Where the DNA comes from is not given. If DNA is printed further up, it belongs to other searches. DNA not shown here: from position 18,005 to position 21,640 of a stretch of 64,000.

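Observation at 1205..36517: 35-kb Hdr/Flx/NuoEFG/Mrp-Mbh supercluster: candidate novel bifurcating, ion-translocating hydrogenase complex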

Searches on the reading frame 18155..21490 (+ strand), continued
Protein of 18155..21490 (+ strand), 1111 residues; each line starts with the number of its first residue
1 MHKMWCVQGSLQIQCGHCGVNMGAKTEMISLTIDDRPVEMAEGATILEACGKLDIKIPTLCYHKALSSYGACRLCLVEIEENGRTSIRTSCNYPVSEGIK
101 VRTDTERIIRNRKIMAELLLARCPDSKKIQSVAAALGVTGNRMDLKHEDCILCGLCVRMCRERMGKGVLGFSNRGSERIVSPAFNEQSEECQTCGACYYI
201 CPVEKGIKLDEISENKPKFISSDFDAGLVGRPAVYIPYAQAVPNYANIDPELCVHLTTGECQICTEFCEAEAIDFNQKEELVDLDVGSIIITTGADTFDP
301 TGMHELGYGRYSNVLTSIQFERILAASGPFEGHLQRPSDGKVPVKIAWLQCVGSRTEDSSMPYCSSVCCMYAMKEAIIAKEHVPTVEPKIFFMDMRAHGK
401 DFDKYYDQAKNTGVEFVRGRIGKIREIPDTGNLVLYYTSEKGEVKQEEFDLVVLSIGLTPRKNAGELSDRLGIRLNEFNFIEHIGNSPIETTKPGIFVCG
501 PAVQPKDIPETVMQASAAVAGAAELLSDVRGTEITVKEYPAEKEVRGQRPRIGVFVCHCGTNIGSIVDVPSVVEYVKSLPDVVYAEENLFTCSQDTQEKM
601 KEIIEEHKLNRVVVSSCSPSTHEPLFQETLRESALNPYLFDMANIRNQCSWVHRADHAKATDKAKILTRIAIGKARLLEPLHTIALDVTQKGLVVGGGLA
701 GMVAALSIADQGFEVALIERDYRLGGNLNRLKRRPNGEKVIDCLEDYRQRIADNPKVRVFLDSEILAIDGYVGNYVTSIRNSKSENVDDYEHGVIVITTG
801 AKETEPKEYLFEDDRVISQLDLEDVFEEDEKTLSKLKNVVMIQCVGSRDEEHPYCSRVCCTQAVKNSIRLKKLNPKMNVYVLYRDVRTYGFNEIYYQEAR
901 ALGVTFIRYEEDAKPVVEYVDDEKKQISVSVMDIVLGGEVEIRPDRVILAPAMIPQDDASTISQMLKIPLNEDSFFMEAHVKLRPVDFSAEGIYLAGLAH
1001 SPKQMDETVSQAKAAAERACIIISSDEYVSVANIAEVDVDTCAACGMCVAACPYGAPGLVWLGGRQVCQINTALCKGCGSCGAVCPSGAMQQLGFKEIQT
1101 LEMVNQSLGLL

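Call 35: search_solved_structures(query=window:18218-21490:+, max_evalue=1e-10)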
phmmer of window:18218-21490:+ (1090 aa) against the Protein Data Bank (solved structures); distinct sequences matched with E-value up to 1e-10: 49.
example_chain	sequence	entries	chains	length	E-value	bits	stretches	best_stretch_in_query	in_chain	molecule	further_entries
5odc_A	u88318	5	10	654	1.5e-173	582.7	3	527-764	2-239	Heterodisulfide reductase, subunit A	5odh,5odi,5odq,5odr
8rvu_a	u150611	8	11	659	9.4e-153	513.8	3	167-452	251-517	H(2):CoB-CoM heterodisulfide,ferredoxin reductase subunit A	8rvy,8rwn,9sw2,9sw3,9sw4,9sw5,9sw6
8rvv_A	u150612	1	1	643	3.3e-151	508.7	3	167-452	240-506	H(2):CoB-CoM heterodisulfide,ferredoxin reductase subunit A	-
9sfi_A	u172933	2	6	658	1.3e-136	460.3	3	200-452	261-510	CoB--CoM heterodisulfide reductase iron-sulfur subunit A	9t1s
7bkb_A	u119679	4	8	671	1.4e-131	443.7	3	527-760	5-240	CoB--CoM heterodisulfide reductase iron-sulfur subunit A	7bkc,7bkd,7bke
6tjr_A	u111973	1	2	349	3e-34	121.4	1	262-504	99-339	Fumarate reductase/succinate dehydrogenase flavoprotein domain protein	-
9mqx_A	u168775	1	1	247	2.7e-33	118.2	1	8-183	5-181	NADH:ubiquinone oxidoreductase chain G-like protein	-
9bov_A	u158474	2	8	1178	6e-27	97.3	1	7-101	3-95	Molybdopterin oxidoreductase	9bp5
8a6t_A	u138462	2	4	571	2.6e-22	81.9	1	6-182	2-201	Electron bifurcating hydrogenase subunit HydA1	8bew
7p5h_A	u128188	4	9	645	5.3e-22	80.9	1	12-183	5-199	Fe-hydrogenase, subunit alpha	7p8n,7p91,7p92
7t2r_A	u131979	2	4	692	1.6e-21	79.3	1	7-100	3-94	NiFe hydrogenase subunit A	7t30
7q4v_A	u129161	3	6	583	4.1e-21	77.9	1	8-183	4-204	Iron hydrogenase HydA1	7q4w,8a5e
8oh5_C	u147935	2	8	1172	8.4e-21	76.9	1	7-99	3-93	Formate dehydrogenase-O, major subunit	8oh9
7q5y_A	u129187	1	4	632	2.3e-19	72.2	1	5-103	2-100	NADH dehydrogenase I chain G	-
6gcs_A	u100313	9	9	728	1.7e-18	69.2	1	7-103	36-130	75-KDA PROTEIN (NUAM) | Subunit NUAM of NADH:Ubiquinone Oxidoreductase (Complex I) | NADH-ubiquinone oxidoreductase 78 kDa subunit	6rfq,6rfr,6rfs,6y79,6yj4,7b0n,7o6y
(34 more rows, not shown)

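Call 67: find_encoding_contigs(protein=P0006, flank=10000, max_places=1)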
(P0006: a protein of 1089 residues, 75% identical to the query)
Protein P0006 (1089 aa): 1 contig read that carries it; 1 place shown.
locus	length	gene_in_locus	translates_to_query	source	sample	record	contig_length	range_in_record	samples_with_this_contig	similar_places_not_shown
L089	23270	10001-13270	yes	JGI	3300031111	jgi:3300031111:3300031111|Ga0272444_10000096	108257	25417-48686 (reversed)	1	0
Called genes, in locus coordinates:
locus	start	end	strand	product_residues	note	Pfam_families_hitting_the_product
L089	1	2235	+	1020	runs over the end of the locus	PF07992:Pyr_redox_2 (weak), PF12831:FAD_oxidored (weak), PF07992:Pyr_redox_2 (weak), PF00890:FAD_binding_2, PF01266:DAO, PF07992:Pyr_redox_2, PF12831:FAD_oxidored, PF13450:NAD_binding_8, +14 more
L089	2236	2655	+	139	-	PF02662:FlpD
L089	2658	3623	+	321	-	PF04432:FrhB_FdhB_C (weak), PF13183:Fer4_8 (faint), PF13187:Fer4_9 (faint), PF13237:Fer4_10 (faint), PF00037:Fer4 (faint), PF12797:Fer4_2 (faint)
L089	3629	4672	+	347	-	PF13534:Fer4_17 (faint), PF12838:Fer4_7 (faint), PF13746:Fer4_18 (faint), PF14697:Fer4_21 (faint), PF25160:LdpA_Fe-S-bd (faint), PF13183:Fer4_8 (weak), PF17179:Fer4_22, PF00037:Fer4 (weak), +3 more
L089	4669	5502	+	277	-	PF00175:NAD_binding_1, PF10418:DHODB_Fe-S_bind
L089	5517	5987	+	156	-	PF13183:Fer4_8, PF13237:Fer4_10 (faint), PF13187:Fer4_9, PF13534:Fer4_17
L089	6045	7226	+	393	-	PF13237:Fer4_10 (faint), PF14697:Fer4_21 (weak), PF04422:FrhB_FdhB_N, PF04432:FrhB_FdhB_C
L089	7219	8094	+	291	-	PF12831:FAD_oxidored (weak), PF00037:Fer4 (weak), PF12797:Fer4_2 (weak), PF13237:Fer4_10 (weak), PF01257:2Fe-2S_thioredx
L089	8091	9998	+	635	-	PF01512:Complex1_51K, PF10531:SLBB (weak), PF00037:Fer4 (faint), PF12837:Fer4_6 (faint), PF10589:NADH_4Fe-4S, PF12838:Fer4_7 (weak), PF13187:Fer4_9 (weak), PF14697:Fer4_21 (weak)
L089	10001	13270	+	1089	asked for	PF13510:Fer2_4, PF12838:Fer4_7, PF07992:Pyr_redox_2, PF00890:FAD_binding_2, PF07992:Pyr_redox_2, PF12831:FAD_oxidored, PF13450:NAD_binding_8, PF12838:Fer4_7, +10 more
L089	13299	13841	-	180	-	PF13686:DrsE_2, PF02635:DsrE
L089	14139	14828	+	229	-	-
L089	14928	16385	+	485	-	PF00144:Beta-lactamase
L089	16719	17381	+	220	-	PF00440:TetR_N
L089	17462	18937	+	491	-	PF13517:FG-GAP_3, PF13860:FlgD_ig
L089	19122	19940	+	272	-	PF13505:OMP_b-brl (weak), PF13568:OMP_b-brl_2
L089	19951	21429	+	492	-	-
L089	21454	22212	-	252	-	-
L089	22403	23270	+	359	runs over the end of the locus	PF02607:B12-binding_2, PF02310:B12-binding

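Call 68: find_encoding_contigs(protein=P0002, flank=10000, max_places=1)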
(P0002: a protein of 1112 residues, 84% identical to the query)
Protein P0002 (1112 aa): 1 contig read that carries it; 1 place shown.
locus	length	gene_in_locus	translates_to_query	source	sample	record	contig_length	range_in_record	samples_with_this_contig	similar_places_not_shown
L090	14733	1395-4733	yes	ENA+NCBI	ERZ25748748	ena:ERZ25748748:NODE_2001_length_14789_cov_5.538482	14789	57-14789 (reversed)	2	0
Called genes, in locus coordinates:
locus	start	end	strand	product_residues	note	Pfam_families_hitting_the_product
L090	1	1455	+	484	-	?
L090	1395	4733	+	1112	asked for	PF13510:Fer2_4, PF14697:Fer4_21 (weak), PF07992:Pyr_redox_2 (weak), PF00890:FAD_binding_2, PF07992:Pyr_redox_2, PF12831:FAD_oxidored, PF13450:NAD_binding_8, PF14697:Fer4_21, +7 more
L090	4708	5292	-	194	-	-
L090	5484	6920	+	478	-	PF00108:Thiolase_N (weak), PF22691:Thiolase_C_1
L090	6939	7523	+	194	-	-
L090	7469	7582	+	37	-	-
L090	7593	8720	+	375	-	PF02771:Acyl-CoA_dh_N, PF02770:Acyl-CoA_dh_M, PF00441:Acyl-CoA_dh_1, PF08028:Acyl-CoA_dh_2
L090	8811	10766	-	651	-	PF16177:ACAS_N, PF00501:AMP-binding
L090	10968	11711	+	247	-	PF13489:Methyltransf_23, PF13847:Methyltransf_31, PF08241:Methyltransf_11, PF08242:Methyltransf_12, PF13649:Methyltransf_25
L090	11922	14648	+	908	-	PF02811:PHP, PF07733:DNA_pol3_alpha, PF17657:DNA_pol3_finger, PF14579:HHH_6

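Call 75: search_protein_families(library=pfam, proteins=[L005:2905-4116:+, L005:4133-4675:+, L005:4824-5825:+, L005:5887-6678:+, L005:6691-6996:+, L005:6971-7867:+, L075:1386-2171:+, L075:2490-2780:+, L005:9110-13567:+], max_evalue=0.0001)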
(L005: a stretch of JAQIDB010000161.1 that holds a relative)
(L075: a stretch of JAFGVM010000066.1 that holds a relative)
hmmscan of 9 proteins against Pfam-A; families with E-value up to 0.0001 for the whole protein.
L005:2905-4116:+ (403 aa): 1 family
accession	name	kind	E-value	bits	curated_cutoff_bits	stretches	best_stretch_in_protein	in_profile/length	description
PF04143.19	Sulf_transp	-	2.6e-46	159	27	2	234-394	1-153/310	Sulphur transport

L005:4133-4675:+ (180 aa): 1 family
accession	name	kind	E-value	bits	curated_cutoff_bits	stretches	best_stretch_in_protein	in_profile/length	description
PF00581.25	Rhodanese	-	9.3e-17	61.8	22.2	1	49-164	2-100/102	Rhodanese-like domain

L005:4824-5825:+ (333 aa): 1 family
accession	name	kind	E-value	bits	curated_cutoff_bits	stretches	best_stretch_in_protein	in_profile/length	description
PF00581.25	Rhodanese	-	1.4e-17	64.4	22.2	1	85-164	10-101/102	Rhodanese-like domain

L005:5887-6678:+ (263 aa): 1 family
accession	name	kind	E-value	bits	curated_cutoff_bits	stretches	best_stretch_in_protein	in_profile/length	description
PF07396.17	Porin_O_P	-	4.5e-09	36.5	20.9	1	41-203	9-166/370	Phosphate-selective porin O and P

L005:6691-6996:+ (101 aa): 0 families

L005:6971-7867:+ (298 aa): 1 family
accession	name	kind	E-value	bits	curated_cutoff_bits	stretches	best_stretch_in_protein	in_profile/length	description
PF00581.25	Rhodanese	-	4.6e-34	117.3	22.2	2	176-290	3-100/102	Rhodanese-like domain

L075:1386-2171:+ (261 aa): 2 families
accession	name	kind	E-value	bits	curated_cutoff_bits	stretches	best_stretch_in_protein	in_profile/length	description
PF00149.33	Metallophos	-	2.1e-12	48.3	21.5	1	24-206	2-190/191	Calcineurin-like phosphoesterase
PF12850.12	Metallophos_2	-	1.9e-05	25.2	27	1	25-215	3-127/154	Calcineurin-like phosphoesterase superfamily domain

L075:2490-2780:+ (96 aa): 2 families
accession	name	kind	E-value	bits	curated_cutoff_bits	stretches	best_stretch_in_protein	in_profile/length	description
PF01022.26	HTH_5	-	8.6e-13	48.4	22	1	26-70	2-46/47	Bacterial regulatory protein, arsR family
PF12840.13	HTH_20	-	5.8e-08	33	27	1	23-70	1-49/51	Helix-turn-helix domain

L005:9110-13567:+ (1485 aa): 31 families (the best 25 are shown)
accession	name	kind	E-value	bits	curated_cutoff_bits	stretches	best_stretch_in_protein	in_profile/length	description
PF07992.20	Pyr_redox_2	-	9.5e-64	216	26.1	3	255-548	3-291/291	Pyridine nucleotide-disulphide oxidoreductase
PF13450.12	NAD_binding_8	-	4.5e-31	107.4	21.9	2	257-294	1-38/68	NAD(P)-binding Rossmann-like domain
PF12831.13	FAD_oxidored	-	2.8e-24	86.6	27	2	1062-1097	3-38/416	FAD dependent oxidoreductase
PF13738.12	Pyr_redox_3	-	1.6e-23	83.9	30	1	383-532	164-305/305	Pyridine nucleotide-disulphide oxidoreductase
PF00070.33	Pyr_redox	-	1.8e-23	83.3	22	1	385-459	1-80/82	Pyridine nucleotide-disulphide oxidoreductase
PF01266.30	DAO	-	2.6e-23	83.6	27.9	2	255-288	2-35/353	FAD dependent oxidoreductase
PF14691.11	Fer4_20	-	7.6e-22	77.7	25.8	1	159-237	30-111/113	Dihydroprymidine dehydrogenase domain II, 4Fe-4S cluster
PF00890.30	FAD_binding_2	-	1.9e-21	77.2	20.4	2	1061-1097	2-38/414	FAD binding domain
PF00037.32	Fer4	-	1.5e-17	63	21.1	3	1410-1431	2-23/24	4Fe-4S binding domain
PF03486.20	HI0933_like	-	1e-15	58.3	50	1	255-288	3-36/244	HI0933-like protein Rossmann domain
PF01134.28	GIDA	-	1.4e-15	57.7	22.1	0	255-299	2-45/391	Glucose inhibited division protein A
PF01946.23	Thi4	-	5.4e-15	55.7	26.2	1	254-290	19-56/235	Thi4 family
PF01494.25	FAD_binding_3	-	1.4e-14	54.5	22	0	255-295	4-44/349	FAD binding domain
PF12838.12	Fer4_7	-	4.5e-14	53.1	27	1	1416-1463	2-52/52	4Fe-4S dicluster domain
PF12837.12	Fer4_6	-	3.2e-12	46.2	25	2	1408-1431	1-24/24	4Fe-4S binding domain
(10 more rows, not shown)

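Call 80: search_protein_families(library=pfam, proteins=[L007:1197-1808:+, L007:1930-2799:+, L007:2833-3723:+, L007:3720-4109:+, L007:4123-7191:+, L007:7566-8507:+, L007:8838-9554:+, L007:9555-10013:+, L007:13265-13693:+, L007:14580-15533:+], max_evalue=0.00001)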
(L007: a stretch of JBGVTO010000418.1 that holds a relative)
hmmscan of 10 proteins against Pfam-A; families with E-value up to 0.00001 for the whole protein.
L007:1197-1808:+ (203 aa): 4 families
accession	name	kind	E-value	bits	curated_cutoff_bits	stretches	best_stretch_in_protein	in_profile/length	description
PF13183.11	Fer4_8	-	7.3e-10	39.7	27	1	26-87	2-68/68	4Fe-4S dicluster domain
PF13534.11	Fer4_17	-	3.3e-09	37.6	22.2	1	29-88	2-61/61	4Fe-4S dicluster domain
PF13187.11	Fer4_9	-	2.4e-08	34.3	27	1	29-86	2-50/52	4Fe-4S dicluster domain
PF13237.11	Fer4_10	-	1.2e-07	32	25.5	0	72-93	8-22/53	4Fe-4S dicluster domain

L007:1930-2799:+ (289 aa): 1 family
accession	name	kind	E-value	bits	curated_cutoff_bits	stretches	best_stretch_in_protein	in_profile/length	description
PF02754.22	CCG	-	8.7e-19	67.9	20.6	2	144-234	1-85/85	Cysteine-rich domain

L007:2833-3723:+ (296 aa): 5 families
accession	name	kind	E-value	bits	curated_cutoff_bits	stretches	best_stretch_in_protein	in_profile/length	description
PF01257.25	2Fe-2S_thioredx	-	2.3e-45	154.4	24.8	1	149-292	2-145/145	Thioredoxin-like [2Fe-2S] ferredoxin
PF12831.13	FAD_oxidored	-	1e-07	32.1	27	1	12-49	2-39/416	FAD dependent oxidoreductase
PF07992.20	Pyr_redox_2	-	4.4e-07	30.1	26.1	1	12-116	3-87/291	Pyridine nucleotide-disulphide oxidoreductase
PF00890.30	FAD_binding_2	-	2.7e-06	27.3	20.4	1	12-46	2-36/414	FAD binding domain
PF13450.12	NAD_binding_8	-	8.1e-06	26.5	21.9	0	14-53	1-40/68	NAD(P)-binding Rossmann-like domain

L007:3720-4109:+ (129 aa): 1 family
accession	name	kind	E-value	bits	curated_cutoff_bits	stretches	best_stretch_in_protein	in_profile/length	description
PF01257.25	2Fe-2S_thioredx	-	8.9e-06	26.1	24.8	0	22-108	57-143/145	Thioredoxin-like [2Fe-2S] ferredoxin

L007:4123-7191:+ (1022 aa): 12 families
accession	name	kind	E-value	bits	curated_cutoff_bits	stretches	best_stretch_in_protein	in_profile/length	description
PF01512.22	Complex1_51K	-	2.6e-48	164.2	31.2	1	158-329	1-149/150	Nuo51 FMN-binding domain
PF07992.20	Pyr_redox_2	-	2.2e-34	119.7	26.1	1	635-930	2-291/291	Pyridine nucleotide-disulphide oxidoreductase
PF10589.14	NADH_4Fe-4S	-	6.4e-31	106.5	23.5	1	440-524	1-85/85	NADH-ubiquinone oxidoreductase-F iron-sulfur binding region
PF14691.11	Fer4_20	-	9.6e-29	99.9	25.8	1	522-621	16-112/113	Dihydroprymidine dehydrogenase domain II, 4Fe-4S cluster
PF13738.12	Pyr_redox_3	-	6.7e-11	42.4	30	1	720-816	126-219/305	Pyridine nucleotide-disulphide oxidoreductase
PF00070.33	Pyr_redox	-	2.3e-10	41.3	22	0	765-825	1-65/82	Pyridine nucleotide-disulphide oxidoreductase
PF13450.12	NAD_binding_8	-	3.9e-10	40.3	21.9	1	638-673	1-36/68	NAD(P)-binding Rossmann-like domain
PF12831.13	FAD_oxidored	-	1.3e-08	35.1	27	0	636-676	2-42/416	FAD dependent oxidoreductase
PF01266.30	DAO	-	1.2e-07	32.1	27.9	1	635-666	1-32/353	FAD dependent oxidoreductase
PF01946.23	Thi4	-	2.9e-06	27.2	26.2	0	636-672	20-58/235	Thi4 family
PF01262.27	AlaDh_PNT_C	-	3.8e-06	26.9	23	0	765-799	30-64/214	Alanine dehydrogenase/PNT, C-terminal domain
PF10531.15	SLBB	-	5e-06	26.7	27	0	353-402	2-54/55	SLBB domain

L007:7566-8507:+ (313 aa): 3 families
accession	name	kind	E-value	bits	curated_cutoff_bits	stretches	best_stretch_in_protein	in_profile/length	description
PF00571.33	CBS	-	1.6e-27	96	24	2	19-73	1-56/57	CBS domain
PF02518.31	HATPase_c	-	1.1e-07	32.7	26.4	1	211-303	10-108/111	Histidine kinase-, DNA gyrase B-, and HSP90-like ATPase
PF13581.12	HATPase_c_2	-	1.7e-07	31.7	27.4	1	187-300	12-125/127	Histidine kinase-like ATPase domain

L007:8838-9554:+ (238 aa): 2 families
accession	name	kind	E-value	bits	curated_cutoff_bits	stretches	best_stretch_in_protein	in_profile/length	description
PF02811.25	PHP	-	2e-10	41.7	26.4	1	7-145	1-94/164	PHP domain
PF13263.12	PHP_C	-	8.6e-09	35.2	21.3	1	188-229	12-53/56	PHP-associated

L007:9555-10013:+ (152 aa): 2 families
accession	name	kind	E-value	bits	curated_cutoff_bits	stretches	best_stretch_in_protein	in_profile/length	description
PF02518.31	HATPase_c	-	4.6e-17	62.9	26.4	1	8-104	10-109/111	Histidine kinase-, DNA gyrase B-, and HSP90-like ATPase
PF13589.12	HATPase_c_3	-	1.6e-09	38.4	25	1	8-104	7-105/137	Histidine kinase-, DNA gyrase B-, and HSP90-like ATPase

L007:13265-13693:+ (142 aa): 1 family
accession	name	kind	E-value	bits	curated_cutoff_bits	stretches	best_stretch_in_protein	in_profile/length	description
PF02662.21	FlpD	-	1.4e-55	187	22.3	1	14-136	1-123/123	Methyl-viologen-reducing hydrogenase, delta subunit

L007:14580-15533:+ (317 aa): 1 family
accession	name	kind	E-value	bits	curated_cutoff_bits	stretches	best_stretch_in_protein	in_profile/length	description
PF01058.29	Oxidored_q6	-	6.7e-32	110.4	27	1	13-172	1-128/128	NADH ubiquinone oxidoreductase, 20 Kd subunit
